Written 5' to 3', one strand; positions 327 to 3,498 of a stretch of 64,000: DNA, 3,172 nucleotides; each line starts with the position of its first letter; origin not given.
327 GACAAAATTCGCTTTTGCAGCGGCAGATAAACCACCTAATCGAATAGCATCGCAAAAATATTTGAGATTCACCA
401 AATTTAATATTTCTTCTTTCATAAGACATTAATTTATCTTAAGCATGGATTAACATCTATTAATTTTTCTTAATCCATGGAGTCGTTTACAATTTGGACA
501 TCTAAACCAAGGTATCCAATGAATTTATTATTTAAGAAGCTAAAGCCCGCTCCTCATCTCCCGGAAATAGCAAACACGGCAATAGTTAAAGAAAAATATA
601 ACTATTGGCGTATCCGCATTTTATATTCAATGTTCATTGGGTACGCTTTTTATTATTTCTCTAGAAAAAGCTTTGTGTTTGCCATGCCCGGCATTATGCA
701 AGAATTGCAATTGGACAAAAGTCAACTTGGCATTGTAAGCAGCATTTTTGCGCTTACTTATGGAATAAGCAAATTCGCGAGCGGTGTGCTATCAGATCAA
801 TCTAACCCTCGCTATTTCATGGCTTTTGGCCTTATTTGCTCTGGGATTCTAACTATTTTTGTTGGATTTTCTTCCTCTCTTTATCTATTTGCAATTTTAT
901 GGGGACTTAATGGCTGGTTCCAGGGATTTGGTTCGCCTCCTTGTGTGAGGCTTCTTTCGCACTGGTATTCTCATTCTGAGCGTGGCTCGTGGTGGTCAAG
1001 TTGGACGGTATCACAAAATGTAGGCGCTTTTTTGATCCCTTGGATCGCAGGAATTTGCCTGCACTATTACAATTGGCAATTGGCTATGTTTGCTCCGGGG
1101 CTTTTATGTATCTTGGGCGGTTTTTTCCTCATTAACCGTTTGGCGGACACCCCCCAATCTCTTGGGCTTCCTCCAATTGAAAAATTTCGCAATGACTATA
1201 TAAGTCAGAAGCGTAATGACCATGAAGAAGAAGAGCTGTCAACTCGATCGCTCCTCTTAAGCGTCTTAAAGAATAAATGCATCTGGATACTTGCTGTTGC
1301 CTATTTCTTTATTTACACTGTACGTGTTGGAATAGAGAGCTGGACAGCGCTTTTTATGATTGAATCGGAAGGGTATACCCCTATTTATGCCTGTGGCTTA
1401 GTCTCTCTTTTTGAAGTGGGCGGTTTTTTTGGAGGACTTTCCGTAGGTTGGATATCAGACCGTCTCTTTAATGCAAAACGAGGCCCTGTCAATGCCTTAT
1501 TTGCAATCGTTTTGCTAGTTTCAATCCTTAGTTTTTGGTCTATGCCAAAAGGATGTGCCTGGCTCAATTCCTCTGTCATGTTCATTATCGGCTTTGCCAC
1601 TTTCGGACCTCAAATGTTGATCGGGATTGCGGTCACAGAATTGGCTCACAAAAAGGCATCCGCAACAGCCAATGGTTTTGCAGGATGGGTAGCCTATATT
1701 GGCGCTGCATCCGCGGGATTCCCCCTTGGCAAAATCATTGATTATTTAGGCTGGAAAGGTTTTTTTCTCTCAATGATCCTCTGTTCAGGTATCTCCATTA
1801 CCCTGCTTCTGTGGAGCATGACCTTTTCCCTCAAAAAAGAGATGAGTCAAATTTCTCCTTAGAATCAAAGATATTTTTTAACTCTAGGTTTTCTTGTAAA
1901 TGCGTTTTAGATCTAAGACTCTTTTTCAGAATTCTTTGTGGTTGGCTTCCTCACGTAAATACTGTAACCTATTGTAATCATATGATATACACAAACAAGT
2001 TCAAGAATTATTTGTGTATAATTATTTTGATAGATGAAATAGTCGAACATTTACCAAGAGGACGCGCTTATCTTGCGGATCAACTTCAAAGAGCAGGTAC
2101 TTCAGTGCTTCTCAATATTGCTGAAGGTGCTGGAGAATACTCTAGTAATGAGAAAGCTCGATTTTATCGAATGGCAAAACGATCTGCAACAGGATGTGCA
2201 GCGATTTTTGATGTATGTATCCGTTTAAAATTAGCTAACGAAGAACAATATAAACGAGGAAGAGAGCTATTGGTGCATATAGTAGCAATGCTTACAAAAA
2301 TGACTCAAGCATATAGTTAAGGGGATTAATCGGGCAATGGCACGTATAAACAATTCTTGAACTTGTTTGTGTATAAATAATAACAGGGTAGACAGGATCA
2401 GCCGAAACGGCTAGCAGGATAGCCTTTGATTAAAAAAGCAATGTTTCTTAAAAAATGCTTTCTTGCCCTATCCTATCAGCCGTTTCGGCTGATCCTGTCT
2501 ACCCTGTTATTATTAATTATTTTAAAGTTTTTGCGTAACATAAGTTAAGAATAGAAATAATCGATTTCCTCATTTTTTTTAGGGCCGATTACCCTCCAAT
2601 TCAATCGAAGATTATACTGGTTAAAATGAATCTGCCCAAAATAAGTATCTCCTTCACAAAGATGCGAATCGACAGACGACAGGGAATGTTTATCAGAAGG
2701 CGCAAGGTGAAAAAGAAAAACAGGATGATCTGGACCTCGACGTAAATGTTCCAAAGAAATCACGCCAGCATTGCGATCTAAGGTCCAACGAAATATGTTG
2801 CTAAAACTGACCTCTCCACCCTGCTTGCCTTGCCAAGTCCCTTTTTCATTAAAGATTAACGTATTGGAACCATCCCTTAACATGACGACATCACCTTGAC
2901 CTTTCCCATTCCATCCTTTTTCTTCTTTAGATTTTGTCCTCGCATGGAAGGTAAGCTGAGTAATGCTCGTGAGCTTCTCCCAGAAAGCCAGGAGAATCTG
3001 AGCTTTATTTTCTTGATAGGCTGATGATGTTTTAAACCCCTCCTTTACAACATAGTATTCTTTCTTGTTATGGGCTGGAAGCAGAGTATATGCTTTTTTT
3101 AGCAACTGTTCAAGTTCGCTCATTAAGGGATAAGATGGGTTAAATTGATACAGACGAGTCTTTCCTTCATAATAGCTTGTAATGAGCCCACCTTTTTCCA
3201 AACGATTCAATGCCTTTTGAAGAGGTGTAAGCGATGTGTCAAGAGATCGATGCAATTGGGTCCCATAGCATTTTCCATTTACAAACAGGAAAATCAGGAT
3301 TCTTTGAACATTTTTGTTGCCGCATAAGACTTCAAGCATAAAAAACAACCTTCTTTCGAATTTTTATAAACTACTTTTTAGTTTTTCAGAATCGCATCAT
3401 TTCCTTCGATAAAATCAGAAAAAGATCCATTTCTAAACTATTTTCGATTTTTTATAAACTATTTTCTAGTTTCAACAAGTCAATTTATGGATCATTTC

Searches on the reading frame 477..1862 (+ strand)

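Call 13: search_protein_families(library=pfam, proteins=[window:477-1862:+], max_evalue=0.01)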
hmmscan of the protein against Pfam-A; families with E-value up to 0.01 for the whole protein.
window:477-1862:+ (461 aa): 2 families
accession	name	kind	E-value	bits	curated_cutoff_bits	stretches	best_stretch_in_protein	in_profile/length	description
PF07690.21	MFS_1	-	1.3e-53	182.6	33.4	1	52-412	1-345/347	Major Facilitator Superfamily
PF00083.30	Sugar_tr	-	0.00029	20.3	22.3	0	301-448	44-189/452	Sugar (and other) transporter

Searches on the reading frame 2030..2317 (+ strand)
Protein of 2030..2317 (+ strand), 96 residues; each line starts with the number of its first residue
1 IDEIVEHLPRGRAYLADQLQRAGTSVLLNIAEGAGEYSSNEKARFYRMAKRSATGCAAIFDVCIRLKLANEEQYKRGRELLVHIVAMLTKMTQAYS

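Call 13: search_protein_families(library=pfam, proteins=[window:2030-2317:+], max_evalue=0.01)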
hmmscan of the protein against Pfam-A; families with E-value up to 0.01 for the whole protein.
seq(96 aa): 1 family
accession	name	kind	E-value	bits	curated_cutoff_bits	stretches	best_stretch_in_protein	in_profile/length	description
PF05635.17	23S_rRNA_IVP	-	9.2e-19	68.1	33.8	1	4-89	19-105/106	23S rRNA-intervening sequence protein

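Call 42: find_homologous_proteins(query=window:2033-2317:+, max_evalue=1e-10)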
Query window:2033-2317:+ (95 aa): 2756 proteins with E <= 1e-10 among 2792 candidates; the best 120 are listed.
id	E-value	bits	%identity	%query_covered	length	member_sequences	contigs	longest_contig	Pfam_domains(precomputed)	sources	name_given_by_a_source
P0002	2.3e-54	198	100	100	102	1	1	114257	PF05635.18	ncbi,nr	ncbi:MAG: four helix bundle protein [Chlamydiales bacterium]|nr:four helix bundle protein [Chlamydia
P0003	6.6e-44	165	85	98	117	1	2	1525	PF05635.18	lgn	-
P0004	8.2e-42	158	81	100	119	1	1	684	PF05635.18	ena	-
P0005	1.0e-41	158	80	100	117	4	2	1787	PF05635.18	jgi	jgi:four helix bundle protein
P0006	4.9e-41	156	80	100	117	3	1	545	PF05635.18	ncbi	-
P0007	7.2e-41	155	83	97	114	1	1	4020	PF05635.18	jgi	jgi:four helix bundle protein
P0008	1.3e-40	155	81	98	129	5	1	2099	PF05635.18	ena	-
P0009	2.1e-40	154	77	97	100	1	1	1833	PF05635.18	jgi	jgi:four helix bundle protein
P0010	3.2e-40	153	77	100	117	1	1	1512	PF05635.18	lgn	-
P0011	3.2e-40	153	79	97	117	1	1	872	PF05635.18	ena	-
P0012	3.2e-40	153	77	100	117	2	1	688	PF05635.18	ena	-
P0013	3.5e-40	153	81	98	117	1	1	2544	PF05635.18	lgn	-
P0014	4.6e-40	153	80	98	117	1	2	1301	PF05635.18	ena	-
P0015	5.5e-40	153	79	97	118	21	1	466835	PF05635.18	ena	-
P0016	6.6e-40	152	78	98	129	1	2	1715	PF05635.18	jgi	jgi:four helix bundle protein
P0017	7.1e-40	152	80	98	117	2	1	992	PF05635.18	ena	-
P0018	7.4e-40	152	77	98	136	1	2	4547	PF05635.18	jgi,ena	-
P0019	1.2e-39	151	80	100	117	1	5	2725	PF05635.18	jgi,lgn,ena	-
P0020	1.4e-39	151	79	97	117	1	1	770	PF05635.18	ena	-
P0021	1.5e-39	151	79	100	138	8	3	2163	PF05635.18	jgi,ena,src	jgi:four helix bundle protein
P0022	1.5e-39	151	78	100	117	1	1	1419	PF05635.18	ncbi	-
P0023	1.5e-39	151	77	97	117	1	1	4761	PF05635.18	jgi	jgi:four helix bundle protein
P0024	1.5e-39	151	78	97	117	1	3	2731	PF05635.18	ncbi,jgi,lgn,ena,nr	ncbi:MAG TPA: four helix bundle protein [Candidatus Babeliales bacterium]|nr:four helix bundle prote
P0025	1.8e-39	151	80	97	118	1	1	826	PF05635.18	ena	-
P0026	1.8e-39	151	80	97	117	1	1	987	PF05635.18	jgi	jgi:four helix bundle protein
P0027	1.9e-39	151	78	100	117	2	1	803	PF05635.18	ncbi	-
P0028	1.9e-39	151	77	97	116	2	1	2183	PF05635.18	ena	-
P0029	2.0e-39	151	80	97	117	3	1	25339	PF05635.18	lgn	-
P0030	2.1e-39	151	78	98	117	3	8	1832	PF05635.18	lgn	-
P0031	2.2e-39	151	77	98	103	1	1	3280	PF05635.18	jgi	-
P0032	2.4e-39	151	80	92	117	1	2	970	PF05635.18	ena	-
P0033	2.5e-39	150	79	97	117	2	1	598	PF05635.18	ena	-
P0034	2.9e-39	150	77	97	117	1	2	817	PF05635.18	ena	-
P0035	3.0e-39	150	80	98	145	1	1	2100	PF05635.18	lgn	-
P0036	3.2e-39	150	79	97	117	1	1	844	PF05635.18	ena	-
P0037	3.7e-39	150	78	100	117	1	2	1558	PF05635.18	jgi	jgi:four helix bundle protein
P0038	3.7e-39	150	75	100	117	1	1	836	PF05635.18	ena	-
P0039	4.4e-39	150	78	100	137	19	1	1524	PF05635.18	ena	-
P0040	4.5e-39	150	76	100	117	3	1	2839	PF05635.18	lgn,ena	-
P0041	5.0e-39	149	78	100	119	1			PF05635.18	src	-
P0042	5.6e-39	149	77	97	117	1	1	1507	PF05635.18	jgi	jgi:four helix bundle protein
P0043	6.4e-39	149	76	98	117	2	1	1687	PF05635.18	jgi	jgi:four helix bundle protein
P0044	9.0e-39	149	76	97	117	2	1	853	PF05635.18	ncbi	-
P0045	9.4e-39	149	76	100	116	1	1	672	PF05635.18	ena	-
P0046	1.0e-38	149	78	97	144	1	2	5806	PF05635.18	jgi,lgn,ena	jgi:four helix bundle protein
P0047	1.1e-38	148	78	100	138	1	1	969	PF05635.18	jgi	jgi:four helix bundle protein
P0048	1.1e-38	148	79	97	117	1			PF05635.18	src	-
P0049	1.2e-38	148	77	98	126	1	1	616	PF05635.18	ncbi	-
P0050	1.3e-38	148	79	97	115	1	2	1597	PF05635.18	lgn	-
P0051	1.3e-38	148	76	98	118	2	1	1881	PF05635.18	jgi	jgi:four helix bundle protein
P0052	1.5e-38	148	77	98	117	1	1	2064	PF05635.18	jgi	jgi:four helix bundle protein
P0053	2.2e-38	147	78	97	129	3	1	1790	PF05635.18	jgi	jgi:four helix bundle protein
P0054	2.2e-38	147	79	95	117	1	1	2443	PF05635.18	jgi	jgi:four helix bundle protein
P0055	2.6e-38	147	76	97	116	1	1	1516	PF05635.18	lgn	-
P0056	2.9e-38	147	74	98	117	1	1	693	PF05635.18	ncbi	-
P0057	3.4e-38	147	80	96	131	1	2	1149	PF05635.18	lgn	-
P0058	3.5e-38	147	76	98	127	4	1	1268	PF05635.18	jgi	jgi:four helix bundle protein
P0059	4.0e-38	147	73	100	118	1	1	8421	PF05635.18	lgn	-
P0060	4.4e-38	146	76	97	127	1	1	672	PF05635.18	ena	-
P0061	4.4e-38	146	75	100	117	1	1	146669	PF05635.18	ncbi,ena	-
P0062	4.8e-38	146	76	98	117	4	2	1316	PF05635.18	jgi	jgi:four helix bundle protein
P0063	5.1e-38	146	77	98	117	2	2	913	PF05635.18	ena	-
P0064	5.8e-38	146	76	100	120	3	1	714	PF05635.18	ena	-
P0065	6.6e-38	146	75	97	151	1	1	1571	PF05635.18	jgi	jgi:four helix bundle protein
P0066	7.3e-38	146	76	100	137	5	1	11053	PF05635.18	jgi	jgi:four helix bundle protein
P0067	7.4e-38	146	78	96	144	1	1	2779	PF05635.18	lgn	-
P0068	7.6e-38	146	76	100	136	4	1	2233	PF05635.18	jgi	jgi:four helix bundle protein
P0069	8.0e-38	146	76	100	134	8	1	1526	PF05635.18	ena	-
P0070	8.0e-38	146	79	96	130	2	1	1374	PF05635.18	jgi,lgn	-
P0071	8.7e-38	146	76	98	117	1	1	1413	PF05635.18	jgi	jgi:four helix bundle protein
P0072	9.5e-38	145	74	100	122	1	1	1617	PF05635.18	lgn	-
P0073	9.8e-38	145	77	97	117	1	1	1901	PF05635.18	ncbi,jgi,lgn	jgi:four helix bundle protein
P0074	1.0e-37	145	78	97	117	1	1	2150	PF05635.18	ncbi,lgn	-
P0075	1.1e-37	145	75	97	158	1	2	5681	PF05635.18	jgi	-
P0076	1.2e-37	145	77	97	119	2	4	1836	PF05635.18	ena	-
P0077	1.3e-37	145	73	100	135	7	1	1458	PF05635.18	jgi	jgi:four helix bundle protein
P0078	1.3e-37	145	75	97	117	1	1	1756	PF05635.18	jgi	-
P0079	1.4e-37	145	74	97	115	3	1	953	PF05635.18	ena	-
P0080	1.4e-37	145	77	97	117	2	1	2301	PF05635.18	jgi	jgi:four helix bundle protein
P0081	1.4e-37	145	75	97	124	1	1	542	PF05635.18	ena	-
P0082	1.5e-37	145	76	97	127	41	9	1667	PF05635.18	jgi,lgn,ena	jgi:four helix bundle protein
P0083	1.5e-37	145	78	98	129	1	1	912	PF05635.18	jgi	jgi:four helix bundle protein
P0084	1.6e-37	145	73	98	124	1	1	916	PF05635.18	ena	-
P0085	1.6e-37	145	76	97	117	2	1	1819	PF05635.18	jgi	-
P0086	1.6e-37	145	73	98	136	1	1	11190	PF05635.18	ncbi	-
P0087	1.7e-37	145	75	97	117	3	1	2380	PF05635.18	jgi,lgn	-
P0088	1.7e-37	145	78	98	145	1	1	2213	PF05635.18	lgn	-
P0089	1.7e-37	145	76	97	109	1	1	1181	PF05635.18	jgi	jgi:four helix bundle protein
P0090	1.8e-37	145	78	95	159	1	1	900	PF05635.18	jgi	jgi:four helix bundle protein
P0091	1.8e-37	145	75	97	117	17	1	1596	PF05635.18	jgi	-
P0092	1.9e-37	144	76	97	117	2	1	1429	PF05635.18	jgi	-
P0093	2.0e-37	144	76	97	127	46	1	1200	PF05635.18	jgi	jgi:four helix bundle protein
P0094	2.0e-37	144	76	100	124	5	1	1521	PF05635.18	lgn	-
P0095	2.1e-37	144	75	100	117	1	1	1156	PF05635.18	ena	-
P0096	2.2e-37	144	75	97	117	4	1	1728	PF05635.18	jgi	jgi:four helix bundle protein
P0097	2.3e-37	144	76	100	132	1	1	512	PF05635.18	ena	-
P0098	2.3e-37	144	77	98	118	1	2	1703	PF05635.18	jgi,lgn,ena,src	-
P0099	2.4e-37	144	76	97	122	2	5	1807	PF05635.18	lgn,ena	-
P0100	2.4e-37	144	77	97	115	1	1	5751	PF05635.18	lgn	-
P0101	2.4e-37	144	77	97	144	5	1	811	PF05635.18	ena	-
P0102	2.5e-37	144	74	99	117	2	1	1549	PF05635.18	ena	-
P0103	2.7e-37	144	76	97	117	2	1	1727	PF05635.18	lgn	-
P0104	2.7e-37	144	78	97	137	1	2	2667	PF05635.18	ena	-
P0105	2.7e-37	144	76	100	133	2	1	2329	PF05635.18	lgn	-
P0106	2.8e-37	144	75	98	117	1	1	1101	PF05635.18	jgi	jgi:four helix bundle protein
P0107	2.8e-37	144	74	97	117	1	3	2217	PF05635.18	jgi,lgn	jgi:four helix bundle protein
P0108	2.8e-37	144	74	100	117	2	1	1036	PF05635.18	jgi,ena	-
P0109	3.1e-37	144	78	94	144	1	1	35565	PF05635.18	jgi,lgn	-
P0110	3.2e-37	144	73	98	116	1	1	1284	PF05635.18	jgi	-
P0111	3.3e-37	144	74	98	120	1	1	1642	PF05635.18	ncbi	-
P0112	3.6e-37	144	73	100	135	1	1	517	PF05635.18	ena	-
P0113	3.7e-37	144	77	95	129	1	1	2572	PF05635.18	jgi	jgi:four helix bundle protein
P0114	4.0e-37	143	74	100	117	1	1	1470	PF05635.18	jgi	jgi:four helix bundle protein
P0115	4.1e-37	143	77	97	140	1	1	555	PF05635.18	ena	-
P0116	4.2e-37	143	74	100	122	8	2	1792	PF05635.18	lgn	-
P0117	4.2e-37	143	77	97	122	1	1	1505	PF05635.18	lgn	-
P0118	4.3e-37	143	73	97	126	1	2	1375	PF05635.18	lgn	-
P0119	4.4e-37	143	73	97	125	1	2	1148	PF05635.18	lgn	-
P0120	4.6e-37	143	73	97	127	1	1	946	PF05635.18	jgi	jgi:four helix bundle protein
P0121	4.6e-37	143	74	98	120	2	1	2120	PF05635.18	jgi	-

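Call 43: find_encoding_contigs(protein=P0015, flank=3000, max_places=4)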
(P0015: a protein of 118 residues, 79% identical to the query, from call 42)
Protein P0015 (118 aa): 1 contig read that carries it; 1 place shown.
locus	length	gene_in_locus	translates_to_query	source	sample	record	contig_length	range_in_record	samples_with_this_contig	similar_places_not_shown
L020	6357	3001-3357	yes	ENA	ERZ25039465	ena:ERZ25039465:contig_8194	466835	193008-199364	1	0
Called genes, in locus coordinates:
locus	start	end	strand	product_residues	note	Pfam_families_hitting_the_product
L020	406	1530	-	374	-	-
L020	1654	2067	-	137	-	PF02577:BFN_dom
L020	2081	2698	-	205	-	PF06026:Rib_5-P_isom_A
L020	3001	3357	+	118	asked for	PF05635:23S_rRNA_IVP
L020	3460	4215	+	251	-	PF01784:DUF34_NIF3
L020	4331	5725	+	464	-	-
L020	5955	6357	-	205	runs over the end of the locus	-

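Call 44: find_encoding_contigs(protein=P0007, flank=3000, max_places=3)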
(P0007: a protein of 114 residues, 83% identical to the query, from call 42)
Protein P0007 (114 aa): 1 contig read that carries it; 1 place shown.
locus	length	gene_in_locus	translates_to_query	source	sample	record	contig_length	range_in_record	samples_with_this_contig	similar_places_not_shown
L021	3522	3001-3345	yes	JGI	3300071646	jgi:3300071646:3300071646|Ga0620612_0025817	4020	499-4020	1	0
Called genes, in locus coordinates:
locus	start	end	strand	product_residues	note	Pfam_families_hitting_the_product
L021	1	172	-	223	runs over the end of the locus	?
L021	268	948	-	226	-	PF00300:His_Phos_1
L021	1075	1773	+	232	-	PF01479:S4, PF00849:PseudoU_synth_2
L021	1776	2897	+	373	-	PF13489:Methyltransf_23 (weak), PF06325:PrmA (weak), PF09243:Rsm22, PF13649:Methyltransf_25 (weak)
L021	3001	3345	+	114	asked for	PF05635:23S_rRNA_IVP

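Call 45: find_encoding_contigs(protein=P0003, flank=3000, max_places=3)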
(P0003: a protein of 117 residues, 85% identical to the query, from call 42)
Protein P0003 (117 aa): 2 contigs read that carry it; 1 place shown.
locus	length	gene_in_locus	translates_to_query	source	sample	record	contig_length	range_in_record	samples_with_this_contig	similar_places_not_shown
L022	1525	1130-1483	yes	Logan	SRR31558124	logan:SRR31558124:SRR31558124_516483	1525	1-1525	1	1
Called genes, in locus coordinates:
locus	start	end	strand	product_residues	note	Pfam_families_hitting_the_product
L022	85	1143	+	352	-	PF13565:HTH_32 (faint), PF13551:HTH_29 (weak), PF13592:HTH_33, PF13358:DDE_3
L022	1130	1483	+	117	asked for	PF05635:23S_rRNA_IVP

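Call 57: find_encoding_contigs(protein=P0024, flank=3000, max_places=3)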
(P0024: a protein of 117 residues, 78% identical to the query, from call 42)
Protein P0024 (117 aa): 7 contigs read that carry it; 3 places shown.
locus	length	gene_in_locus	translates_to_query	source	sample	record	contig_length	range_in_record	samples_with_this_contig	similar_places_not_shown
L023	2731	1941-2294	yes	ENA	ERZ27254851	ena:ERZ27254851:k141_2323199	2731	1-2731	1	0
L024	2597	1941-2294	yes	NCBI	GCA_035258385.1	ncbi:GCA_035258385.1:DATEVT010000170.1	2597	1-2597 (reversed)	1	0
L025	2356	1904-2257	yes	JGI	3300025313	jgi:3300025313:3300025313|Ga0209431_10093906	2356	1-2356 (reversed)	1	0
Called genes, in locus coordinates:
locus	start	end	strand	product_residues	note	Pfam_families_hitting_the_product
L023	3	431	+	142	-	?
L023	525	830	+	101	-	-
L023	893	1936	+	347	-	PF13592:HTH_33, PF13358:DDE_3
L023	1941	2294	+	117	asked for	PF05635:23S_rRNA_IVP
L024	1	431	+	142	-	PF00248:Aldo_ket_red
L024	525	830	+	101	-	-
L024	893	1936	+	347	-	PF13592:HTH_33, PF13358:DDE_3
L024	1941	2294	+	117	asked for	PF05635:23S_rRNA_IVP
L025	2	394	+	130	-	?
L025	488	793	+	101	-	-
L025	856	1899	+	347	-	PF13592:HTH_33, PF13358:DDE_3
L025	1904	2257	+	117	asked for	PF05635:23S_rRNA_IVP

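Call 58: find_encoding_contigs(protein=P0019, flank=3000, max_places=5)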
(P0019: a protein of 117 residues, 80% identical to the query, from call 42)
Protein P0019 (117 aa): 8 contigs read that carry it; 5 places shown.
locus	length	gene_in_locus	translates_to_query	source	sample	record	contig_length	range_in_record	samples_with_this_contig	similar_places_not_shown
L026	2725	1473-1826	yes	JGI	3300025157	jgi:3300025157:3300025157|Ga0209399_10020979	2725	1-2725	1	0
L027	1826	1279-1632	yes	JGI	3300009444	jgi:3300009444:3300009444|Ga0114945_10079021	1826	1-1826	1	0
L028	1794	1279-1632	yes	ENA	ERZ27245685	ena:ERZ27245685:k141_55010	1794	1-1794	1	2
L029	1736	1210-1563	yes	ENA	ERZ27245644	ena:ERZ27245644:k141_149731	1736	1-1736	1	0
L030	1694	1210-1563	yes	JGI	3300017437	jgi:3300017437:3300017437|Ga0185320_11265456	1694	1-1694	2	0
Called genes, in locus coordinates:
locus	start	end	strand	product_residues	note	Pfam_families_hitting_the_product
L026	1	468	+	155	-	?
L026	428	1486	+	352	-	PF13384:HTH_23 (faint), PF13518:HTH_28 (faint), PF13551:HTH_29 (faint), PF13592:HTH_33, PF13358:DDE_3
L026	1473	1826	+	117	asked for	PF05635:23S_rRNA_IVP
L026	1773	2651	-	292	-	PF00309:Sigma54_AID, PF04963:Sigma54_CBD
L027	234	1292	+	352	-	PF13384:HTH_23 (faint), PF13518:HTH_28 (faint), PF13551:HTH_29 (faint), PF13592:HTH_33, PF13358:DDE_3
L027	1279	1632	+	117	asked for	PF05635:23S_rRNA_IVP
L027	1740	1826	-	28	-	?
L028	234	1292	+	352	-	PF13384:HTH_23 (faint), PF13518:HTH_28 (faint), PF13551:HTH_29 (faint), PF13592:HTH_33, PF13358:DDE_3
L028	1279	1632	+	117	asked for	PF05635:23S_rRNA_IVP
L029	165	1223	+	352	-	PF13384:HTH_23 (faint), PF13518:HTH_28 (faint), PF13551:HTH_29 (faint), PF13592:HTH_33, PF13358:DDE_3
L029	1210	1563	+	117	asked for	PF05635:23S_rRNA_IVP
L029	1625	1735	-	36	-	?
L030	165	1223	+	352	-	PF13384:HTH_23 (faint), PF13518:HTH_28 (faint), PF13551:HTH_29 (faint), PF13592:HTH_33, PF13358:DDE_3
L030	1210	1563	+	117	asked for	PF05635:23S_rRNA_IVP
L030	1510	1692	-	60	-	?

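Call 59: find_encoding_contigs(protein=P0061, flank=3000, max_places=3)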
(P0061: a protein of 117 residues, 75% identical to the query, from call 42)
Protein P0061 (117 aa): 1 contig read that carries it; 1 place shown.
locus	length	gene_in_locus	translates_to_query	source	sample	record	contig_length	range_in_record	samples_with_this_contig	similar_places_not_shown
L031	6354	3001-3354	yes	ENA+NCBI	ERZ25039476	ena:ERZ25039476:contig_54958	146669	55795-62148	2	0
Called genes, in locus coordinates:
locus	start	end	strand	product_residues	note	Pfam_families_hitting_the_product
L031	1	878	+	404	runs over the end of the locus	PF10555:MraY_sig1 (faint), PF00953:Glycos_transf_4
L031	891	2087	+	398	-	PF21799:MurD-like_N (faint), PF08245:Mur_ligase_M, PF02875:Mur_ligase_C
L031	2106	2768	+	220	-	PF01476:LysM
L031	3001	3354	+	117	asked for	PF05635:23S_rRNA_IVP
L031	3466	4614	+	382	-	PF01098:FTSW_RODA_SPOVE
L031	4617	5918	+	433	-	PF13091:PLDc_2, PF00614:PLDc (weak)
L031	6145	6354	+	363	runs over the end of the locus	PF03033:Glyco_transf_28, PF04101:Glyco_tran_28_C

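Call 76: find_encoding_contigs(protein=P0002, flank=10000, max_places=4)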
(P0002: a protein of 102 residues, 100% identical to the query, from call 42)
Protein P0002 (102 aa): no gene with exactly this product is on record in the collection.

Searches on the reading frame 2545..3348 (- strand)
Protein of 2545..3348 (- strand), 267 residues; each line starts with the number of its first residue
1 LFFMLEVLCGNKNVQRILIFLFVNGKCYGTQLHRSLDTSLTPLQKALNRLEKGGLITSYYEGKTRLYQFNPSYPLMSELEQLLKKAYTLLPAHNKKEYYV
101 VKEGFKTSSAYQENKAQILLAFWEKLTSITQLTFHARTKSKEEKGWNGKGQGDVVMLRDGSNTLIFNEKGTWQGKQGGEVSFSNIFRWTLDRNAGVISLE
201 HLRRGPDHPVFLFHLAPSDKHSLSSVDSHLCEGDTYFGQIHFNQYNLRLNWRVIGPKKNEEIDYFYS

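Call 13: search_protein_families(library=pfam, proteins=[window:2545-3348:-], max_evalue=0.01)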
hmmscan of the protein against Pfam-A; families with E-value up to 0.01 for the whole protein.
window:2545-3348:- (267 aa): 1 family
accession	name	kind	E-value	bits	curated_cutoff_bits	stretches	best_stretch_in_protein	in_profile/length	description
PF19834.4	DUF6314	-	5.9e-11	43.4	23.1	1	140-264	12-127/131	Family of unknown function (DUF6314)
